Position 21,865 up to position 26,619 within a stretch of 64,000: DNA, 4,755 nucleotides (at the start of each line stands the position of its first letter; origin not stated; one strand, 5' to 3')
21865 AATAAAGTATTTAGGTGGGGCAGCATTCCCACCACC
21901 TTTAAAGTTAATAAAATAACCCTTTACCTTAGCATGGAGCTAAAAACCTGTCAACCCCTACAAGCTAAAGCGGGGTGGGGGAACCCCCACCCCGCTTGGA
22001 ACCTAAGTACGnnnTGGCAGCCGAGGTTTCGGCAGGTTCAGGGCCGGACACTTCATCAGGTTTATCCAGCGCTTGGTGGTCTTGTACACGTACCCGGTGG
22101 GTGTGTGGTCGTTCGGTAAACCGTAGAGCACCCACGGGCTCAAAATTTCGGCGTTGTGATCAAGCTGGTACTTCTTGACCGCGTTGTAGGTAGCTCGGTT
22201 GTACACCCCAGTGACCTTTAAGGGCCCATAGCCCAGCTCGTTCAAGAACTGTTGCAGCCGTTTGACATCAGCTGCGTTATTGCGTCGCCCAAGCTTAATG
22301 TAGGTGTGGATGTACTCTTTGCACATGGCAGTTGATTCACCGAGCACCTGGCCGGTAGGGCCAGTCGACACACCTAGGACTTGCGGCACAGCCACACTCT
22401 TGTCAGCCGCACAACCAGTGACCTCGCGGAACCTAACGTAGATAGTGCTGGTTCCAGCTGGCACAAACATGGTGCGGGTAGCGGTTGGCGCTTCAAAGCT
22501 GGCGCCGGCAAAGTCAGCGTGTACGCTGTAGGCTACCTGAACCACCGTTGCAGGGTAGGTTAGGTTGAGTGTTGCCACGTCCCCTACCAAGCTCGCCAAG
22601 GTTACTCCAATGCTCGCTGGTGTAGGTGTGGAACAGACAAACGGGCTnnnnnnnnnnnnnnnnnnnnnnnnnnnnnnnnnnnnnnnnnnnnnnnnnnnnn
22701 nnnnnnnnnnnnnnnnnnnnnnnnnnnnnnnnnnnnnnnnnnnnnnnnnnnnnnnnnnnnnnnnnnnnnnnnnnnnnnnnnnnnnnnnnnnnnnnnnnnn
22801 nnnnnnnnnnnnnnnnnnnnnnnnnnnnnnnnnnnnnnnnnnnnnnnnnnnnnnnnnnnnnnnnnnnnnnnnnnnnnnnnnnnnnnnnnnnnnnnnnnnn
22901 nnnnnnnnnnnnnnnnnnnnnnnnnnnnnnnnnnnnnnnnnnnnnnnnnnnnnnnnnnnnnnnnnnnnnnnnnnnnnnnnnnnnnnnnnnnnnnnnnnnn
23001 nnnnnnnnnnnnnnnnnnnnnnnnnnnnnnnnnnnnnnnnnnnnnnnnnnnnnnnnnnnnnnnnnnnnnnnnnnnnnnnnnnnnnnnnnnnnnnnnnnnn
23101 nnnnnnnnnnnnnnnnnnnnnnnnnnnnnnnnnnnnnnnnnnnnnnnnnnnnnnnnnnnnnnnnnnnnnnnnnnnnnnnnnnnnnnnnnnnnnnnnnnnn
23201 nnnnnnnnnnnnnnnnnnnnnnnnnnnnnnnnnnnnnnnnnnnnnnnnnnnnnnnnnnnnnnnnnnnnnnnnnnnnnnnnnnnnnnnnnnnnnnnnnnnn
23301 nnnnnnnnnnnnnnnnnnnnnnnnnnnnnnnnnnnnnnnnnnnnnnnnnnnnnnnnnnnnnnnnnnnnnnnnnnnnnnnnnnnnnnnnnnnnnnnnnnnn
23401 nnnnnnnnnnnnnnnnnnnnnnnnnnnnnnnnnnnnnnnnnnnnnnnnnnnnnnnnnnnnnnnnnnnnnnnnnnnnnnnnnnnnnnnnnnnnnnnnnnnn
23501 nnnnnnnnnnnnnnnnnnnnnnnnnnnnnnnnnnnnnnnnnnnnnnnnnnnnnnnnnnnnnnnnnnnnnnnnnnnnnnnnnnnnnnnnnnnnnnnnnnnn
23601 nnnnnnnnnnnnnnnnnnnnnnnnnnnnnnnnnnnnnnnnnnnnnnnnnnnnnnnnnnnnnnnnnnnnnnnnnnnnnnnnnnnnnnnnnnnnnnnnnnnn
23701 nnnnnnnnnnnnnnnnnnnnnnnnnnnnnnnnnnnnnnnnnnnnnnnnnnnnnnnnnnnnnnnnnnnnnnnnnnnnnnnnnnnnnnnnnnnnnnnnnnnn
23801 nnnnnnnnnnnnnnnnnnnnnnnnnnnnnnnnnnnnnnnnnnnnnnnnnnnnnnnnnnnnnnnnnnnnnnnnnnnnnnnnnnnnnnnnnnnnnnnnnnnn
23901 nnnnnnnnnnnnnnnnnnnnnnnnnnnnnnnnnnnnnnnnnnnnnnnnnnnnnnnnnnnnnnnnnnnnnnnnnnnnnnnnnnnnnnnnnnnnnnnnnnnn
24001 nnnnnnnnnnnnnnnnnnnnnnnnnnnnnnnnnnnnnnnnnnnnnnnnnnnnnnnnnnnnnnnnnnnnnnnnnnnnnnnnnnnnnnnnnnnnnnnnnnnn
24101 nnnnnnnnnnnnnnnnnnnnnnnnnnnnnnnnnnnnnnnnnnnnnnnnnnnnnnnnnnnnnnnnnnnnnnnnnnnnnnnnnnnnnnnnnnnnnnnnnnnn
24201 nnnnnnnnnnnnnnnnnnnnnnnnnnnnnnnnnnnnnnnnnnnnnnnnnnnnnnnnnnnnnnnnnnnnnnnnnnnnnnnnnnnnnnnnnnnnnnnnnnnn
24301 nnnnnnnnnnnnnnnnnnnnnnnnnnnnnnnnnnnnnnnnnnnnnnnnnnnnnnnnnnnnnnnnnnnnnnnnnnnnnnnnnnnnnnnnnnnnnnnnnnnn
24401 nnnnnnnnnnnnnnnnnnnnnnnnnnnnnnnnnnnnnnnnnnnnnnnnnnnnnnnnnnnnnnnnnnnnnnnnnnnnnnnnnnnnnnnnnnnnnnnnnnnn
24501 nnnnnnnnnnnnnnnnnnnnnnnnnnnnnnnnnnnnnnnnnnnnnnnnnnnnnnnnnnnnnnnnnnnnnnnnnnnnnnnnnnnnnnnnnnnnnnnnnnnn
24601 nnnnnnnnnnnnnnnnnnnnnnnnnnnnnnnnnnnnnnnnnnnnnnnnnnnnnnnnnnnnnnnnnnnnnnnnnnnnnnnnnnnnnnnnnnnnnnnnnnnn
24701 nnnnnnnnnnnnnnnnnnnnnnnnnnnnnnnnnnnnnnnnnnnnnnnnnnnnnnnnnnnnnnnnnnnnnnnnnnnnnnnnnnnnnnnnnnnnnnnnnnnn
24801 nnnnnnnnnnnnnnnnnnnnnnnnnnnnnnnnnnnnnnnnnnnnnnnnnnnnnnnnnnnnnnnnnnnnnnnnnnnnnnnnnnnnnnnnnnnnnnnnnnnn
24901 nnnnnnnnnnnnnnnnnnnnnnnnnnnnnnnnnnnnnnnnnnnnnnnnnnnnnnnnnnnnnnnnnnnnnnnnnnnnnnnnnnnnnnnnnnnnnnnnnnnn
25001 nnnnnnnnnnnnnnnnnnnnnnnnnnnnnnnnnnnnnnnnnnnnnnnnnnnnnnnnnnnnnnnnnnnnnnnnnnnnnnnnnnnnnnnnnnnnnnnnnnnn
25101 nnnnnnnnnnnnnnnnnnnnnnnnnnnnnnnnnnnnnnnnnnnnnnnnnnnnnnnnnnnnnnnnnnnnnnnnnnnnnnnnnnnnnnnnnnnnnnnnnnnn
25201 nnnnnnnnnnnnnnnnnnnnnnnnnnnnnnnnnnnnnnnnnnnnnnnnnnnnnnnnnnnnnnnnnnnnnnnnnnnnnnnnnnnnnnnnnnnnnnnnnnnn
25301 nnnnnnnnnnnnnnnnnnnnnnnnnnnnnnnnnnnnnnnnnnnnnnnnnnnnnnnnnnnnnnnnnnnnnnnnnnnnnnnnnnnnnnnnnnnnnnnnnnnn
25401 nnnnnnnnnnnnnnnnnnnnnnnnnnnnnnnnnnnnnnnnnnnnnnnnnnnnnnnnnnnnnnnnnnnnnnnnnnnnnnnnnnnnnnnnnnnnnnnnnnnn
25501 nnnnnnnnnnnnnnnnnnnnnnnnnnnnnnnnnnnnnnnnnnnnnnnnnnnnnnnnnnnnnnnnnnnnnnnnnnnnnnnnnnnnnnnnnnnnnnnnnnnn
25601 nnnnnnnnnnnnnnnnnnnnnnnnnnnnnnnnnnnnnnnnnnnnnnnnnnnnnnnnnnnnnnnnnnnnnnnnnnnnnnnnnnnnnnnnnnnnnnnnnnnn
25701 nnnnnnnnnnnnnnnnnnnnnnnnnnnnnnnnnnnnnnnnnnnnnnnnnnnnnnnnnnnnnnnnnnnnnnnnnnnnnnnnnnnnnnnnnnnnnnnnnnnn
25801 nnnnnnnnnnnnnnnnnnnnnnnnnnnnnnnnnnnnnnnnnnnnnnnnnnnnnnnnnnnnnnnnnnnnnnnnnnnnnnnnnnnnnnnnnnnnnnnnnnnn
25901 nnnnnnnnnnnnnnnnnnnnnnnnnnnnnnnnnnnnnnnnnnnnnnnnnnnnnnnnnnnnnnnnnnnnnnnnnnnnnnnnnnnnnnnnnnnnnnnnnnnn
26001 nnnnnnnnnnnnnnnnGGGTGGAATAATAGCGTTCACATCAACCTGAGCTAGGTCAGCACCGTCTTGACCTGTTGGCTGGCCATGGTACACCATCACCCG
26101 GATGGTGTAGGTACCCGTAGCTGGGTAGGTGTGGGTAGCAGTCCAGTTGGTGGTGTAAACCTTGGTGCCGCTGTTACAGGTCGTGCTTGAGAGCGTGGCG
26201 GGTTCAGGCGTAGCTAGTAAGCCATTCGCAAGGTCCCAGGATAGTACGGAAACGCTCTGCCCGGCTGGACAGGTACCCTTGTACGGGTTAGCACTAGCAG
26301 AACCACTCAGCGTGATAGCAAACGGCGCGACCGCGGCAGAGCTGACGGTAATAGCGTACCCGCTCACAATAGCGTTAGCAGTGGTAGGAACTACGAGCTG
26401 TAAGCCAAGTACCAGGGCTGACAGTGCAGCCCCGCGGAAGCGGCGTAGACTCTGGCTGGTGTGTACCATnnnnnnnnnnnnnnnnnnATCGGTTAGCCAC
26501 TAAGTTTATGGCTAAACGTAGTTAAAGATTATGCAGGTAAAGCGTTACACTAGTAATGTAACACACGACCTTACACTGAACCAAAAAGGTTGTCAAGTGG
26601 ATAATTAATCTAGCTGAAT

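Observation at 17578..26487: Paralogous giant proteins with identical architecture but different wall-anchoring strategies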

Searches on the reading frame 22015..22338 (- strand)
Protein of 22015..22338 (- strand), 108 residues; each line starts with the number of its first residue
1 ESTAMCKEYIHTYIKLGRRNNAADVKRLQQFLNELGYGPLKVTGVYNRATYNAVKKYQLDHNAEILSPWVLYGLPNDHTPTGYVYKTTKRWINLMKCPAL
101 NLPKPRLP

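Call 17: search_protein_families(library=pfam, proteins=[window:22015-22338:-], max_evalue=10)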
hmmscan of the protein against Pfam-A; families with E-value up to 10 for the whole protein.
seq(108 aa): 4 families
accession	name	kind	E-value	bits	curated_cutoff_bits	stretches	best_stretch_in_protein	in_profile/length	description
PF01471.23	PG_binding_1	-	7.1e-10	39.4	23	1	22-62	2-42/57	Putative peptidoglycan binding domain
PF00656.27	Peptidase_C14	-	0.089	12.9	21.4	1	13-50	12-51/233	Caspase domain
PF12212.14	PAZ_2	-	0.1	12.9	23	1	39-74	40-73/127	PAZ domain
PF19962.4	EAD9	-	0.17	12.1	25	1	4-34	17-47/62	Effector-associated domain 9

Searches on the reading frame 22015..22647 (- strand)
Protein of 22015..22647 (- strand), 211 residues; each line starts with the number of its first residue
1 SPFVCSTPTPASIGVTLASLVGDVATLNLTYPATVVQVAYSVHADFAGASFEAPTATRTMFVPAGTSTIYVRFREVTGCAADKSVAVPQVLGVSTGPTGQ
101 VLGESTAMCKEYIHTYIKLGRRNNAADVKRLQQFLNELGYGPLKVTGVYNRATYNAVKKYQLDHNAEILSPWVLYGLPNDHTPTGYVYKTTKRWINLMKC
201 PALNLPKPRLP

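Call 25: find_homologous_proteins(query=window:22015-22647:-, max_evalue=0.001)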
Query seq(211 aa) (211 aa): 19 proteins with E <= 0.001 among 220 candidates.
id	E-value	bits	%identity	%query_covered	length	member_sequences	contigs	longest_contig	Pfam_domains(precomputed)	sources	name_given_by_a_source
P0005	8.8e-74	266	76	72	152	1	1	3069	PF01471.24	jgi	jgi:peptidoglycan hydrolase-like protein with peptidoglycan-binding domain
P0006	1.2e-30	125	57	53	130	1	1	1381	-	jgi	jgi:hypothetical protein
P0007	1.1e-29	122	55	55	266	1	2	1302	PF01471.24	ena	-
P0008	8.8e-29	119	52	55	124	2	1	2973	PF01471.24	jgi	jgi:hypothetical protein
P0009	1.4e-28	118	55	55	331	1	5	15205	PF01471.24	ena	-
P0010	1.2e-27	115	50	54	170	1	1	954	-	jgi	-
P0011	8.6e-27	112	53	48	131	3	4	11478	PF01471.24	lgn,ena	-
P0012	3.1e-26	110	53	55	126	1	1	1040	PF01471.24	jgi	jgi:peptidoglycan hydrolase-like protein with peptidoglycan-binding domain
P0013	8.3e-26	109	55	54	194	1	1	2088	-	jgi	jgi:hypothetical protein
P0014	1.1e-25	109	54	54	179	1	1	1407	-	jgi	-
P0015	1.5e-25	108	54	54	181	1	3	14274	-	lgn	-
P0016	1.4e-24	105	54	48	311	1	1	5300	-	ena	-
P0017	1.9e-24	104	47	58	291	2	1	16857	PF13287.13,PF13290.14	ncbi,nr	ncbi:MAG: chitobiase/beta-hexosaminidase C-terminal domain-containing protein [bacterium]|nr:chitobi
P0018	2.3e-24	104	49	56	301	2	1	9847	-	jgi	jgi:hypothetical protein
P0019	4.0e-24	103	51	58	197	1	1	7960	PF01471.24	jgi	jgi:peptidoglycan hydrolase-like protein with peptidoglycan-binding domain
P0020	5.8e-24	103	51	55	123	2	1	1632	PF01471.24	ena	-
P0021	7.1e-24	103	47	54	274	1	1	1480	PF01471.24,PF19403.6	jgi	-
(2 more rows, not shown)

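Call 79: find_encoding_contigs(protein=P0005, flank=5000)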
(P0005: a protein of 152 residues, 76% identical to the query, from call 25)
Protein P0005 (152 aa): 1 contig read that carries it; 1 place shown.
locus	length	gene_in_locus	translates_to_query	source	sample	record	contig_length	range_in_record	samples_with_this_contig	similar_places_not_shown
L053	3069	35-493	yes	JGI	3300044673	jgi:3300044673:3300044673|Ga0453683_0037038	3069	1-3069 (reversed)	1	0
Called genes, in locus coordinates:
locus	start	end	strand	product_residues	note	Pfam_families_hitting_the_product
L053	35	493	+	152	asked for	PF01471:PG_binding_1 (weak)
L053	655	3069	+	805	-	?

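Call 82: predict_structure(alignment_id=A9)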
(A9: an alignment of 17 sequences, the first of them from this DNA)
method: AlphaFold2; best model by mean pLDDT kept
length: 211 residues; sequences in the alignment: 17
mean_pLDDT: 75.1   pTM: 0.52
mean pLDDT of the five models: 75.1, 70.7, 69.0, 68.0, 67.3
residues with pLDDT >= 90: 92; 70-90: 23; 50-70: 65; < 50: 31
segments of 3 or more residues with pLDDT < 50: 1-6, 89-107
pLDDT, mean of each block of 10 residues (from residue 1): 44 70 69 65 52 54 61 65 59 33 47 95 98 98 97 98 97 95 97 95 87 88
secondary structure, 60 per line:
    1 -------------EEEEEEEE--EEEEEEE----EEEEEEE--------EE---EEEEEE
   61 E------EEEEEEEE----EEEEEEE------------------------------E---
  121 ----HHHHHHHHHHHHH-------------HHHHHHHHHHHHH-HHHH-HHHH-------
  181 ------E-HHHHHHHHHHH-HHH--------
elements in order: E14-21 E24-30 E35-41 E55-61 E68-75 E80-86 H125-137 H151-163 H165-168 H170-173 H189-199

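Call 85: fold_search(model_id=the predicted structure, library=pdb)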
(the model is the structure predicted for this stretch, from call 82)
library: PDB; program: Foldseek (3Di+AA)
matches with E <= 10: 1235; with E <= 0.001: 0
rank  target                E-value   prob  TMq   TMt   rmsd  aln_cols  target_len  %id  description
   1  8sso_E                9.1e-03  1.00  0.28  0.58   3.6        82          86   20  AurA bound to danusertib and inhibiting monobody Mb2 (released 2023-09-06)
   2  1k85_MODEL_1_A        1.9e-02  1.00  0.28  0.56   3.6        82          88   21  Solution structure of the fibronectin type III domain from Bacillus circulans WL-12 Chitinase A1. (released 2002-12-18)
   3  8sso_B                1.9e-02  0.99  0.27  0.54   4.5        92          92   16  AurA bound to danusertib and inhibiting monobody Mb2 (released 2023-09-06)
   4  2yn5_B                2.0e-02  1.00  0.31  0.23   2.6        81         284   12  Structural insight into the giant calcium-binding adhesin SiiE: implications for the adhesion of Salmonella enterica t (released 2013-04-03)
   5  2ox5_C                2.0e-02  1.00  0.30  0.56   3.7       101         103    7  The SoxYZ complex of Paracoccus pantotrophus (released 2007-05-22)
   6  2dju_MODEL_1_A        2.5e-02  0.96  0.26  0.43   5.6        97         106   13  Solution structures of the fn3 domain of human receptor-type tyrosine-protein phosphatase F (released 2006-10-05)
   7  2oxh_A                2.7e-02  1.00  0.28  0.51   3.8       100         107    7  The SOXYZ Complex of Paracoccus Pantotrophus (released 2007-05-22)
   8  8gl8_D                2.9e-02  1.00  0.27  0.65   3.3        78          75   13  The Type 9 Secretion System Extended Translocon - SprA-PorV-PPI-RemZ-SkpA-SprE complex (released 2024-01-31)
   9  8gl6_D                3.0e-02  0.99  0.26  0.58   4.0        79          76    4  The Type 9 Secretion System in vitro assembled, RemA-CTD substrate bound complex (released 2024-01-31)
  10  6gvl_A                3.0e-02  0.99  0.28  0.30   4.3        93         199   15  Second pair of Fibronectin type III domains of integrin beta4 bound to the bullous pemphigoid antigen BP230 (BPAG1e) (released 2019-03-20)
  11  6gvk_A                3.2e-02  0.97  0.28  0.29   8.1       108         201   15  Second pair of Fibronectin type III domains of integrin beta4 (T1663R mutant) bound to the bullous pemphigoid antigen  (released 2019-03-20)
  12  3pdg                  3.9e-02  0.99  0.25  0.50   3.9        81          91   15  Structures of Clostridium thermocellum CbhA fibronectin(III)-like modules (released 2011-11-23)
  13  2y23                  3.9e-02  0.98  0.26  0.19   4.2        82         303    5  CRYSTAL STRUCTURE OF THE MYOMESIN DOMAINS MY9-MY11 (released 2011-12-21)
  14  5j7k_G                3.9e-02  0.94  0.24  0.48   4.5        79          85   22  Loop grafting onto a highly stable FN3 scaffold (released 2016-08-17)
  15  4u3h                  3.9e-02  0.94  0.25  0.43   4.3        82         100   18  Crystal structure of FN3con (released 2015-02-11)
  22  4c2c_A                5.9e-02  1.00  0.31  0.16   3.0        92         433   21  Crystal structure of the protease CtpB in an active state (released 2013-12-04)
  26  6tci                  6.6e-02  1.00  0.26  0.71   4.4        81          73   26  The crystal structure of SleB N-terminal domain (released 2020-11-18)
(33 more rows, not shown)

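Call 92: search_protein_families(library=ncbifam, proteins=[P0009, P0013], max_evalue=0.01)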
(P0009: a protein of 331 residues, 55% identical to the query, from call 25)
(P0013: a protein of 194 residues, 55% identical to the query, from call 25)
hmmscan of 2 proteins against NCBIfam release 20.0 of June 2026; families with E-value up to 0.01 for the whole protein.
P0009 (331 aa): 3 families
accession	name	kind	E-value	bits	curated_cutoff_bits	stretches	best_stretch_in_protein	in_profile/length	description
NF033186.1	internalin_K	exception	1e-06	27.5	1100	1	108-195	460-541/604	class 1 internalin InlK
NF037973.1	metallo_SslE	exception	0.0001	19.8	3000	1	148-196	38-86/1519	lipoprotein metalloprotease SslE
NF052345.1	S_layer_anammox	exception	0.00022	18.7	1400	1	132-191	1253-1311/1596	Kustd1514 family S-layer glycoprotein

P0013 (194 aa): 0 families

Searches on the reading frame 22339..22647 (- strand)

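Call 17: search_protein_families(library=pfam, proteins=[window:22339-22647:-], max_evalue=10)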
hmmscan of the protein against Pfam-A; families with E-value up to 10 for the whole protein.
seq(103 aa): 1 family
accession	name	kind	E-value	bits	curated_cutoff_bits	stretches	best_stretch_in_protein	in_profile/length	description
PF02245.21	Pur_DNA_glyco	-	0.11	12.3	27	1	32-73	27-70/181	Methylpurine-DNA glycosylase (MPG)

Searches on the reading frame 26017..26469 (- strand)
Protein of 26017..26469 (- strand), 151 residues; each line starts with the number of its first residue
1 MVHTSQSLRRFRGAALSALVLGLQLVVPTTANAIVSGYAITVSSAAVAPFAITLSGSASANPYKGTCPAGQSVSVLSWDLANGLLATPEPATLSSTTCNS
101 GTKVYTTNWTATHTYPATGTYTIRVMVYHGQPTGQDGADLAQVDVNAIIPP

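Call 17: search_protein_families(library=pfam, proteins=[window:26017-26469:-], max_evalue=10)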
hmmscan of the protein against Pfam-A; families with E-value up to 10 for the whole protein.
seq(151 aa): 3 families
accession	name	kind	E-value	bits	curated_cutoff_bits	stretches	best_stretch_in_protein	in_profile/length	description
PF00801.26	PKD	-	0.0015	18.9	23.5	1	77-127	33-65/80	PKD domain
PF18911.6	PKD_4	-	0.02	15.4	27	1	109-131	50-72/85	PKD domain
PF24907.1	SIBA-E_N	-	0.087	13.2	28.1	1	65-120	31-83/119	Integrin beta-like protein A-E, N-terminal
